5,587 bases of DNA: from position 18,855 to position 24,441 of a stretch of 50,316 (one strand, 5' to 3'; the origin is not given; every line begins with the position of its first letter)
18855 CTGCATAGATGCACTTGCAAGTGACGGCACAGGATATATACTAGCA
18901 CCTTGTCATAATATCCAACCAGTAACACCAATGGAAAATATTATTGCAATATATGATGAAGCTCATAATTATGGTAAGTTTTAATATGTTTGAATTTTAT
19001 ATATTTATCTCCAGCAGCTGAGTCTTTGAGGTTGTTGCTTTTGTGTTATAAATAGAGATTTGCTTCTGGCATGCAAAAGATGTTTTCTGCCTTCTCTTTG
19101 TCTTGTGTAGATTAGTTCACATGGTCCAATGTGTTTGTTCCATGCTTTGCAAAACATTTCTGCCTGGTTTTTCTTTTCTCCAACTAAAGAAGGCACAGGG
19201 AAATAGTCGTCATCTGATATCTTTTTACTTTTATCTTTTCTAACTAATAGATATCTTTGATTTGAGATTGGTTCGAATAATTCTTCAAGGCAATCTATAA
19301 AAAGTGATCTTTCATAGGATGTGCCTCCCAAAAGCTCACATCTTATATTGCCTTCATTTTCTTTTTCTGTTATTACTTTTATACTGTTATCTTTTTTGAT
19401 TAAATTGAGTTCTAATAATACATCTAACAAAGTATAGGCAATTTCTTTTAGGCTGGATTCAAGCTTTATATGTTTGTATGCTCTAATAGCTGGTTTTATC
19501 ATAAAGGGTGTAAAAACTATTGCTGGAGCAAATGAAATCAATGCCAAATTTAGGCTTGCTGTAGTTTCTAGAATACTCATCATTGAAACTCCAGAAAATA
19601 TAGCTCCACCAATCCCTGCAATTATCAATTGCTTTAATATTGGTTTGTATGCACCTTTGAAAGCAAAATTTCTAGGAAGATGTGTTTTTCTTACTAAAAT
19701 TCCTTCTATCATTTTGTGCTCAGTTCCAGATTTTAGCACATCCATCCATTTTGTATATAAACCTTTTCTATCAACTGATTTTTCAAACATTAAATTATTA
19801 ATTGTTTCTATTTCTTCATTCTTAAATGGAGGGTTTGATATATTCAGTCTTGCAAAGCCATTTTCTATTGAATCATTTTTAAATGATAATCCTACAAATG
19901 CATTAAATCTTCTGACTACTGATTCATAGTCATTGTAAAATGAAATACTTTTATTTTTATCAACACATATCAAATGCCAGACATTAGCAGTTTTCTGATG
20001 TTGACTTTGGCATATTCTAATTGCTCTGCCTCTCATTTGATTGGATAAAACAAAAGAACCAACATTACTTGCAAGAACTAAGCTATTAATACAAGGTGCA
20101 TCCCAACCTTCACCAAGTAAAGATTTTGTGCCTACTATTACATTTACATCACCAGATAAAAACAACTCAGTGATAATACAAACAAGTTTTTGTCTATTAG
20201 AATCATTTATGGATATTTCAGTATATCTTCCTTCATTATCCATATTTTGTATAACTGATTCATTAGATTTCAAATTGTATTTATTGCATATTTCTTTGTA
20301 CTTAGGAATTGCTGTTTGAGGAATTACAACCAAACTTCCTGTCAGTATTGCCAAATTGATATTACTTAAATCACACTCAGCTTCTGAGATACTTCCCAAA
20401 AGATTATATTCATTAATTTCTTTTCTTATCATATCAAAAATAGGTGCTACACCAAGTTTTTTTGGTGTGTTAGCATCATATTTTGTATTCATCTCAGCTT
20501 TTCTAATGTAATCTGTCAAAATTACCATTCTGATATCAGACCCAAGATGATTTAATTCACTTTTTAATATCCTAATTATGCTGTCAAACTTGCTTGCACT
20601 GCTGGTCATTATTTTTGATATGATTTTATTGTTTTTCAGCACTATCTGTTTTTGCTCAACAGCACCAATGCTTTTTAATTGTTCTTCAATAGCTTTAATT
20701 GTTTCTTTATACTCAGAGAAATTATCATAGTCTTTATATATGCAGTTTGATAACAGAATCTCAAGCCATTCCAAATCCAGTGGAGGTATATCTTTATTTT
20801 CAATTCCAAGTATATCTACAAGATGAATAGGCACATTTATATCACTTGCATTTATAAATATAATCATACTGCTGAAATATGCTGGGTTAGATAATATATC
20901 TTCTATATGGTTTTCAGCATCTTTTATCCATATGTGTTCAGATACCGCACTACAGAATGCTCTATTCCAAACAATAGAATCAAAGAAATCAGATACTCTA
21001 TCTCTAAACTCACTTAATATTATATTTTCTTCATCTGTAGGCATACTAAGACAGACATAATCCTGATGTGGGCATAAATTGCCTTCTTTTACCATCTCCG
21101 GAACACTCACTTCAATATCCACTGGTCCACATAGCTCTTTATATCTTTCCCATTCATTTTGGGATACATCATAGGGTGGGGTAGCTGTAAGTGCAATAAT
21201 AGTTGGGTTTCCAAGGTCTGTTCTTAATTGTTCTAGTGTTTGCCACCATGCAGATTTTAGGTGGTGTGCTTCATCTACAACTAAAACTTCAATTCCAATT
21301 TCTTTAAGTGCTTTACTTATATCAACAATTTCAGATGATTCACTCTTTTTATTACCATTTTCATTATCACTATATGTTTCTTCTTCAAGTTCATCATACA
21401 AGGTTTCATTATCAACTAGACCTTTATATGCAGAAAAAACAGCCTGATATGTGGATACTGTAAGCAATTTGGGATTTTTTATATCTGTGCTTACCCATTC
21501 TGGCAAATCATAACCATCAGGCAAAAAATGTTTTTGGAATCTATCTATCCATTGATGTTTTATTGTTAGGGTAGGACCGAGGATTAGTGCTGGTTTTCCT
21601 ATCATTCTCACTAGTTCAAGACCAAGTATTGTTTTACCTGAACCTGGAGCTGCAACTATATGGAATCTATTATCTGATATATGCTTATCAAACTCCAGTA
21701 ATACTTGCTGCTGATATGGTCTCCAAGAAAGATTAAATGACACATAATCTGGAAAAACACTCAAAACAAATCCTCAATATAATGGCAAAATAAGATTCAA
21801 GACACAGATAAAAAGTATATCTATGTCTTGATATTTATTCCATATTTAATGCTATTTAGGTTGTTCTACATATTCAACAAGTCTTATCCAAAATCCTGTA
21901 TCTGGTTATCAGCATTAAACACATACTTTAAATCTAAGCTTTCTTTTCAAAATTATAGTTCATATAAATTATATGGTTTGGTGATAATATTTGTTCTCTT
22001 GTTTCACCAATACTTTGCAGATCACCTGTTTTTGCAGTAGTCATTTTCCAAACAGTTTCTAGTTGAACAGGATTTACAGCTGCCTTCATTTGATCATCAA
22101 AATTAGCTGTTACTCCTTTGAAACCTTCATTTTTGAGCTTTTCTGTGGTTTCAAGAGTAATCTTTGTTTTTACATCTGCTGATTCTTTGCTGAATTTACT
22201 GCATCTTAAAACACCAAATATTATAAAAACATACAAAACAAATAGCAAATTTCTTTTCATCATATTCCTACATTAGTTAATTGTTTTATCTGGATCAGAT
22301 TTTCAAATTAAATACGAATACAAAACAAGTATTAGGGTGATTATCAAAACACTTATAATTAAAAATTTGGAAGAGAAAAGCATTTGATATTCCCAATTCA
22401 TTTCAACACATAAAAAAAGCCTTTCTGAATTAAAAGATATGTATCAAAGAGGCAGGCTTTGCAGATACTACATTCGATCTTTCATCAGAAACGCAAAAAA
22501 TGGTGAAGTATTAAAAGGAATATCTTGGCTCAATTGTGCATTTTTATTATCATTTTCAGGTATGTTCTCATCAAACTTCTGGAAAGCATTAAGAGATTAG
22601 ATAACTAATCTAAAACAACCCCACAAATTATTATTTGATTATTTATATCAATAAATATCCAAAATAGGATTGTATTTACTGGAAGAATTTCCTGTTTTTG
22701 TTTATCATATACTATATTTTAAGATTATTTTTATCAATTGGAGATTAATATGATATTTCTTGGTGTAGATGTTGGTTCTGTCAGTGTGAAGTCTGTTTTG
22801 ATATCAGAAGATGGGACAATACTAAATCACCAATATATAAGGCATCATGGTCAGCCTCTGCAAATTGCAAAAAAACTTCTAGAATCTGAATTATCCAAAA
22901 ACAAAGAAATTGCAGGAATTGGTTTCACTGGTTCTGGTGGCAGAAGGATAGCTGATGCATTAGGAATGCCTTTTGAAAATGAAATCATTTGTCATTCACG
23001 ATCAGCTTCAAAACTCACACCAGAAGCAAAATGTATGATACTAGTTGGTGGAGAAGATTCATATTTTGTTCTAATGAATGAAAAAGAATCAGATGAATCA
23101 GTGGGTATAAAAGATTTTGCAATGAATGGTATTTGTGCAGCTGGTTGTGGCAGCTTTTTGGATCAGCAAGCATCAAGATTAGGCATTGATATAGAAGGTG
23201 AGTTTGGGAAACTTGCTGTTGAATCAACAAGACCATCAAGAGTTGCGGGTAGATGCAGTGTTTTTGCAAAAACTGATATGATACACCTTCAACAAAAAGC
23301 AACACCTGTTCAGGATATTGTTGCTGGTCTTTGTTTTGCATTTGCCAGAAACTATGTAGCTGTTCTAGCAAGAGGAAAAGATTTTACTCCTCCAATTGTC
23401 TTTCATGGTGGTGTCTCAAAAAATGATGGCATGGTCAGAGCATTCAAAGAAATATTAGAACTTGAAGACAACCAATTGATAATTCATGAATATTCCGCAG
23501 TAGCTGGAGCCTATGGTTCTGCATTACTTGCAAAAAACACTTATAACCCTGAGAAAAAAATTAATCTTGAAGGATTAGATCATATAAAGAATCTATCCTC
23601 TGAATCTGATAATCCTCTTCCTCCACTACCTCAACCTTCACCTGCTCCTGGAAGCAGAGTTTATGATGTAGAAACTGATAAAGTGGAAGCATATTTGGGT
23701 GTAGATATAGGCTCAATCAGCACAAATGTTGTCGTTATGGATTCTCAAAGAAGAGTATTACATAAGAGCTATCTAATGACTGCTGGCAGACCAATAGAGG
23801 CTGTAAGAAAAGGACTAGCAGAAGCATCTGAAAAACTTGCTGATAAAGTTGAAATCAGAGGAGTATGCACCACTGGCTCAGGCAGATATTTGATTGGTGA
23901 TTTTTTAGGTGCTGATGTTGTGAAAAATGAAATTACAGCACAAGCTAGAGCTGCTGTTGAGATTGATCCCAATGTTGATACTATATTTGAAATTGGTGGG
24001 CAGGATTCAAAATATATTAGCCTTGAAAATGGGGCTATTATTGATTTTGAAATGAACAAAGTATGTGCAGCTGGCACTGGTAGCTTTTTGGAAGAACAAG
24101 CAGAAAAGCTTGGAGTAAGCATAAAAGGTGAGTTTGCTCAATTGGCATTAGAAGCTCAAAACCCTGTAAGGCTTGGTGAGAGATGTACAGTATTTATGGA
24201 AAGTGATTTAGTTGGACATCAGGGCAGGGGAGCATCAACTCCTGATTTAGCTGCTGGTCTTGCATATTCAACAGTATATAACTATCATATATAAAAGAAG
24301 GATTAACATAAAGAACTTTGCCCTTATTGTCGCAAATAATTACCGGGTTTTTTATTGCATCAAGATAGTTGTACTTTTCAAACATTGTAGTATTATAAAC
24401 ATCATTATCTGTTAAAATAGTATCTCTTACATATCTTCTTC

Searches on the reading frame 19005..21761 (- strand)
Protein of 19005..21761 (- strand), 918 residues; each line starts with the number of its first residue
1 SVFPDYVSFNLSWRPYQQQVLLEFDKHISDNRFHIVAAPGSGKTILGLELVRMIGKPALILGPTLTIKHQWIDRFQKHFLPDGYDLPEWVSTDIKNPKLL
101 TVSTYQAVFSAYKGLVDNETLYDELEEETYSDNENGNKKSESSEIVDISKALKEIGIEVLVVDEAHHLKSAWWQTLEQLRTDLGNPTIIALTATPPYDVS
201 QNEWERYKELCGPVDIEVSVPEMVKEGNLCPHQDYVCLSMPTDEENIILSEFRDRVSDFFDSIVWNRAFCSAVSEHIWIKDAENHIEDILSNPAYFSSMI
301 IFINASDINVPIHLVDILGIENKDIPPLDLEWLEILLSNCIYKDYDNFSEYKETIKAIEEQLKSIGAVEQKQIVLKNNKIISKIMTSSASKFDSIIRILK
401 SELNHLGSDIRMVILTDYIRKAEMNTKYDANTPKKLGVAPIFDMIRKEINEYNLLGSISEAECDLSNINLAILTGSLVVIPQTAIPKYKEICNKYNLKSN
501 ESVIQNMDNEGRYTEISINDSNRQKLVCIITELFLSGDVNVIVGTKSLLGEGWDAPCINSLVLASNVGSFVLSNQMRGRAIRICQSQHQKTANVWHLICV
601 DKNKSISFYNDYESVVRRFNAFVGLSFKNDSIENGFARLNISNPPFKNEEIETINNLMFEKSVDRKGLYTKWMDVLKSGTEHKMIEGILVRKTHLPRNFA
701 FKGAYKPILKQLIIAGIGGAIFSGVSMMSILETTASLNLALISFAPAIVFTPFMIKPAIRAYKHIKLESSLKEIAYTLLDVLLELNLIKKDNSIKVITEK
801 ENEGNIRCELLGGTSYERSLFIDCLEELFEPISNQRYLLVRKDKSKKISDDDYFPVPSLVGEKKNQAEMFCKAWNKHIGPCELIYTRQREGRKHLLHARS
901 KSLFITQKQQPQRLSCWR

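Call 72: search_protein_families(library=pfam, proteins=[window:19005-21761:-], max_evalue=0.00001)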
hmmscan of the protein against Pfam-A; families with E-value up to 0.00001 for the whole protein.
window:19005-21761:- (918 aa): 4 families
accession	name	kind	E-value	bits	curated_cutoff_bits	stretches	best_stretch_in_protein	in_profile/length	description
PF04851.21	ResIII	-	8.5e-20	71.7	22.5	1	11-196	2-163/164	Type III restriction enzyme, res subunit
PF00270.35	DEAD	-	1.8e-08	34.8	26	1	15-199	2-164/167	DEAD/DEAH box helicase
PF00176.29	SNF2-rel_dom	-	6.8e-08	32.4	24.9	1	53-196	47-164/290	SNF2-related domain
PF13401.12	AAA_22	-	2.3e-06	28.4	27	1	35-181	10-109/130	AAA domain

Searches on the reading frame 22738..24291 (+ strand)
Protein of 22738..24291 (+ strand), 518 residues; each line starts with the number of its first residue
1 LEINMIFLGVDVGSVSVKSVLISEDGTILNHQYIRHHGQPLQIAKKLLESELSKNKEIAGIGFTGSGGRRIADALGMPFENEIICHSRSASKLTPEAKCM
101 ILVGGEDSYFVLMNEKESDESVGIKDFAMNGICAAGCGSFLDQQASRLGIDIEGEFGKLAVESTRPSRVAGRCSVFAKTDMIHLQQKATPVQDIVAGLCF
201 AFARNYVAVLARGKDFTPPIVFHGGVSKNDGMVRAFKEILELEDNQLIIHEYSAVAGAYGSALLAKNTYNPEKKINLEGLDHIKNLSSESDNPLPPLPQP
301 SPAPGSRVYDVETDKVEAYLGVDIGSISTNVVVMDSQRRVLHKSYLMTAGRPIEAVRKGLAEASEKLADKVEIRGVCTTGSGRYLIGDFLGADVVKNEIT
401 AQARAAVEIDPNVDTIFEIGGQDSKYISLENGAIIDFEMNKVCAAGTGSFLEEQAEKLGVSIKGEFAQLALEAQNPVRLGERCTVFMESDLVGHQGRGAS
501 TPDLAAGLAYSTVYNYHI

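Call 72: search_protein_families(library=pfam, proteins=[window:22738-24291:+], max_evalue=0.00001)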
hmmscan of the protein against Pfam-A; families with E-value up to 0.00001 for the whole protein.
window:22738-24291:+ (518 aa): 1 family
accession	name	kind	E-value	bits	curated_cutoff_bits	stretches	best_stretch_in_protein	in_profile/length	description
PF01869.26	BcrAD_BadFG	-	1.9e-66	224.8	31.5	2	8-265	1-271/271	BadF/BadG/BcrA/BcrD ATPase family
